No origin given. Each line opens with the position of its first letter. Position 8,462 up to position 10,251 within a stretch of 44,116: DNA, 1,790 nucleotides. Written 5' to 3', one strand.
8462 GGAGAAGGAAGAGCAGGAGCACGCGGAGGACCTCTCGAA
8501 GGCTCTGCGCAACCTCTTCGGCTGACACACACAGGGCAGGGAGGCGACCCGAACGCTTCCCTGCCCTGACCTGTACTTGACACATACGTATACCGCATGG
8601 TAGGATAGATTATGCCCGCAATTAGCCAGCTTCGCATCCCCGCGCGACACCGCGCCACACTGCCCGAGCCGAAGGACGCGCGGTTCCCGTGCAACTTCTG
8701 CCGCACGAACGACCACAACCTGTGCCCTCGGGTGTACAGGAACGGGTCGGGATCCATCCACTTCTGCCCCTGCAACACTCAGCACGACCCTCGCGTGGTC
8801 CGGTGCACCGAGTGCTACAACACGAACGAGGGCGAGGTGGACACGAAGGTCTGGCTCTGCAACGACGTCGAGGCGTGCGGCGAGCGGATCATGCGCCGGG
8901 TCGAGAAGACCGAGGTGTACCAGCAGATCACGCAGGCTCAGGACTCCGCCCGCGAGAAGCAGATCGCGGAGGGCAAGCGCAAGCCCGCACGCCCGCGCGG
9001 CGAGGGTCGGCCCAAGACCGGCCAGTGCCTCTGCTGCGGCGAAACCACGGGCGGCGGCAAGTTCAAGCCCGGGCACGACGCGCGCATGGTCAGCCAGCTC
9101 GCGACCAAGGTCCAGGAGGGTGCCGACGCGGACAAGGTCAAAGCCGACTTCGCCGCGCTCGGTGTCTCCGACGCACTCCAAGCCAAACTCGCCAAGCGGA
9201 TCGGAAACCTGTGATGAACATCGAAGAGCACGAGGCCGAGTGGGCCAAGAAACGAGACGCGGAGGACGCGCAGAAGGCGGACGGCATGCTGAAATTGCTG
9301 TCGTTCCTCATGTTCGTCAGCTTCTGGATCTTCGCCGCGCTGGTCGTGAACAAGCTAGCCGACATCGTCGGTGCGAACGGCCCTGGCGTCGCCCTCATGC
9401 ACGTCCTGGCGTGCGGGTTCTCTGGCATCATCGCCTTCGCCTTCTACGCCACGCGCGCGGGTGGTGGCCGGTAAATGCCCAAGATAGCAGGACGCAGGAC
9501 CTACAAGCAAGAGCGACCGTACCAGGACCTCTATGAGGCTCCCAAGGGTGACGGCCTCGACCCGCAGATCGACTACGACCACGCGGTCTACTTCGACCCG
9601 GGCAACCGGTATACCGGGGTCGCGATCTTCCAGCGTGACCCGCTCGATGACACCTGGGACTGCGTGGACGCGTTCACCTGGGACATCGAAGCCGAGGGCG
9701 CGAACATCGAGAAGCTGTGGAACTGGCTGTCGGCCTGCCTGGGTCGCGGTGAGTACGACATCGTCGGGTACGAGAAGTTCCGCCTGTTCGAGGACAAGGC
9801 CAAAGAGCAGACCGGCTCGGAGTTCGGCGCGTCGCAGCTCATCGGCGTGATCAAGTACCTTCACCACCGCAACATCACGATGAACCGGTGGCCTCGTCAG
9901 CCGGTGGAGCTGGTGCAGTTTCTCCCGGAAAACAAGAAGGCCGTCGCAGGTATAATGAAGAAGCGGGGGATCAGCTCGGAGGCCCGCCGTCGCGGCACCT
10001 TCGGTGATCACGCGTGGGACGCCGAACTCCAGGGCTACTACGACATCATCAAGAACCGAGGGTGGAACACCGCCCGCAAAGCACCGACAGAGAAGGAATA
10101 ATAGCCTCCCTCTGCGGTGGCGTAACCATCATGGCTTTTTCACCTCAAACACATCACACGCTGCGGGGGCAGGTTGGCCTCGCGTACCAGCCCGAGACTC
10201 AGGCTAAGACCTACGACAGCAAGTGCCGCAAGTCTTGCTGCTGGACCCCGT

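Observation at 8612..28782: Four-member paralogous family sharing a Cys-rich / PGHDAR module, with histone-tail-like Ala/Lys extensions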

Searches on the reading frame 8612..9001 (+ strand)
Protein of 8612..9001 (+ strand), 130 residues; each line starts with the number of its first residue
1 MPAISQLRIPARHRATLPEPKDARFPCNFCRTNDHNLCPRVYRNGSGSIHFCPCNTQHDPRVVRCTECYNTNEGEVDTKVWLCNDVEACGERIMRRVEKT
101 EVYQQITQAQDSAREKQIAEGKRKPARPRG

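Call 98: search_dna_similar(query=window:8612-9001:+, collection=phages, mode=protein, max_evalue=0.001, max_rows=30, rows=spread)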
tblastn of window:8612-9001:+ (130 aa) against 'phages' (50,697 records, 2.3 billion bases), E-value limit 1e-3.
Records with a match: 106; places in all: 106; records where one place covers at least 80% of the query: 21.
Best place of each record, by identity: <60% 106.
By first word of the organism name: Arthrobacter 88; Microbacterium 16; Micrococcus 1; Curtobacterium 1.
By host as written in the record: Arthrobacter sp. ATCC 21022 80; Microbacterium foliorum NRRL B-24224 9; Arthrobacter sp. (ATCC 21022) 7; Microbacterium foliorum NRRL B-24224 SEA 5; Micrococcus sp. 1402 1; Arthrobacter sp. 21022 1; Curtobacterium sp. 1; Microbacterium natoriense ATCC BAA-1032 1; and 1 more.
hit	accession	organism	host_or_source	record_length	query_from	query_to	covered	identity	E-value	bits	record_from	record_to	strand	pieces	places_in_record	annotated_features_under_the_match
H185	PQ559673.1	Microbacterium phage Benry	Microbacterium foliorum NRRL B-24224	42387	21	127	82%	35.7%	2e-6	51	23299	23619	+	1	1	34: hypothetical protein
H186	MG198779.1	Arthrobacter phage Urla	Arthrobacter sp. ATCC 21022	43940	21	129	84%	32.5%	1e-5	49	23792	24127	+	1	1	hypothetical protein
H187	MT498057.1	Microbacterium phage Cicada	Microbacterium foliorum NRRL B-24224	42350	27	127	78%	35.0%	4e-6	50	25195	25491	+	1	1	37: hypothetical protein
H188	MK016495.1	Microbacterium phage Goodman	Microbacterium foliorum NRRL B-24224 SEA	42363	27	127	78%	34.0%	1e-5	49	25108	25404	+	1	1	36: hypothetical protein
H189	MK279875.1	Arthrobacter phage Riverdale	Arthrobacter sp. ATCC 21022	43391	25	129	81%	32.4%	2e-6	51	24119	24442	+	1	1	32: hypothetical protein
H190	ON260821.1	Microbacterium phage Typher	Microbacterium foliorum NRRL B-24224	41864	10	102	72%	35.8%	4e-5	47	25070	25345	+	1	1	37: hypothetical protein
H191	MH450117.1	Arthrobacter phage Daiboju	Arthrobacter sp. ATCC 21022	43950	25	106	63%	40.5%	2e-8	57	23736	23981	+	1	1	29: hypothetical protein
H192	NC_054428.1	Arthrobacter phage Sergei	Arthrobacter sp. ATCC 21022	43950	25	106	63%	40.5%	2e-8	57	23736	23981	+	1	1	29: hypothetical protein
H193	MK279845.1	Arthrobacter phage Cholula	Arthrobacter sp. ATCC 21022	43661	25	128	80%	31.7%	2e-6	51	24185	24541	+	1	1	32: hypothetical protein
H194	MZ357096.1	Curtobacterium phage Parvaparticeps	Curtobacterium sp.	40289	22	129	83%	30.2%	3e-4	45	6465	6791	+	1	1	hypothetical protein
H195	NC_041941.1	Arthrobacter phage HunterDalle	Arthrobacter sp. ATCC 21022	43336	16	106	70%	35.6%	9e-5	46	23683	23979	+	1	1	29: hypothetical protein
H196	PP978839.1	Arthrobacter phage AustinPowers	Arthrobacter sp. ATCC 21022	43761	16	106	70%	35.6%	9e-5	46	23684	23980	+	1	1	29: hypothetical protein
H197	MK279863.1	Arthrobacter phage Litotes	Arthrobacter sp. ATCC 21022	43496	21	128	83%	29.4%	6e-5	47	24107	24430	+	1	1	32: hypothetical protein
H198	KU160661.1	Arthrobacter phage Pumancara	Arthrobacter sp. ATCC 21022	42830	21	106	66%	36.4%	1e-6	51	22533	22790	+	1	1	28: hypothetical protein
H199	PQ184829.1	Arthrobacter phage Kalizoi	Arthrobacter sp. ATCC 21022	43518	25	106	63%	36.1%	4e-7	53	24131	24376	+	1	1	32: hypothetical protein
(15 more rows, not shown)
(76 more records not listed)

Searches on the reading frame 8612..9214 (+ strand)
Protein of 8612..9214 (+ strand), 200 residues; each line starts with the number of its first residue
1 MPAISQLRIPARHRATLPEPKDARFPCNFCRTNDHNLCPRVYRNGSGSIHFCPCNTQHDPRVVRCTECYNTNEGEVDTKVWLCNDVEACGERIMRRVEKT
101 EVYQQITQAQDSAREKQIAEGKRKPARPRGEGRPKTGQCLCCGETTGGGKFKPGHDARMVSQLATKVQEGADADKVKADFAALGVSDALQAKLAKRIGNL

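Call 3: search_protein_families(library=pfam, proteins=[window:8612-9214:+], max_evalue=1)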
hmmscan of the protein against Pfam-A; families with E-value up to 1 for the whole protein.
window:8612-9214:+ (200 aa): 1 family
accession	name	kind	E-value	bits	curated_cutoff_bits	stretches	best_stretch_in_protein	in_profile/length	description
PF12475.13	Amdo_NSP_1-3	-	0.3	11.7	25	1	20-70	8-53/54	Amdovirus non-structural protein 1-3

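Call 4: search_protein_families(library=phrogs, proteins=[window:8612-9214:+], max_evalue=0.1)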
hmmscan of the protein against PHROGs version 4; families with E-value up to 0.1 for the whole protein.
window:8612-9214:+ (200 aa): 4 families
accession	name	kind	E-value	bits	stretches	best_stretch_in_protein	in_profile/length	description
phrog_5477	-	unknown function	1.9e-19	71.4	1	22-198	19-203/206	-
phrog_5395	-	unknown function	4.7e-07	30.8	1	114-195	103-179/183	-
phrog_5390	-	unknown function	0.0018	19.3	1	136-183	21-71/191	-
phrog_5539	-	unknown function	0.036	15.1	1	136-178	13-61/117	-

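Call 10: search_protein_families(library=ncbifam, proteins=[window:8612-9214:+], max_evalue=1)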
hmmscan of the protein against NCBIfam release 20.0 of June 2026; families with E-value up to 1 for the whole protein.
window:8612-9214:+ (200 aa): 1 family
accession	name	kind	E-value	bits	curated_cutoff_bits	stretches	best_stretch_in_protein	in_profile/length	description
TIGR03290.1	CoB_CoM_SS_C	equivalog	0.42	10.6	160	1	61-122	26-85/144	CoB--CoM heterodisulfide reductase subunit C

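Call 92: search_protein_families(library=padloc, proteins=[window:8612-9214:+], max_evalue=0.01)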
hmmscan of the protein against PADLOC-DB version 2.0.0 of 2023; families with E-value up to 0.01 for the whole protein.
window:8612-9214:+ (200 aa): 0 families

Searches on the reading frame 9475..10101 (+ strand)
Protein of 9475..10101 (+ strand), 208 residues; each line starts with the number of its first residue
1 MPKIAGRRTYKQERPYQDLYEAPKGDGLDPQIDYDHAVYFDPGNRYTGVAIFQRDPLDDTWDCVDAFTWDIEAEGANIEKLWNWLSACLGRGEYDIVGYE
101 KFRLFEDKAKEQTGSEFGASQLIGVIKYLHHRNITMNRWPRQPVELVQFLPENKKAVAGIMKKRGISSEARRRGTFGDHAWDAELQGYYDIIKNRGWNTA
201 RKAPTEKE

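Call 78: search_protein_families(library=pfam, proteins=[window:9475-10101:+], max_evalue=0.01)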
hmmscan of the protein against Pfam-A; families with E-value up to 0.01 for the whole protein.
window:9475-10101:+ (208 aa): 0 families
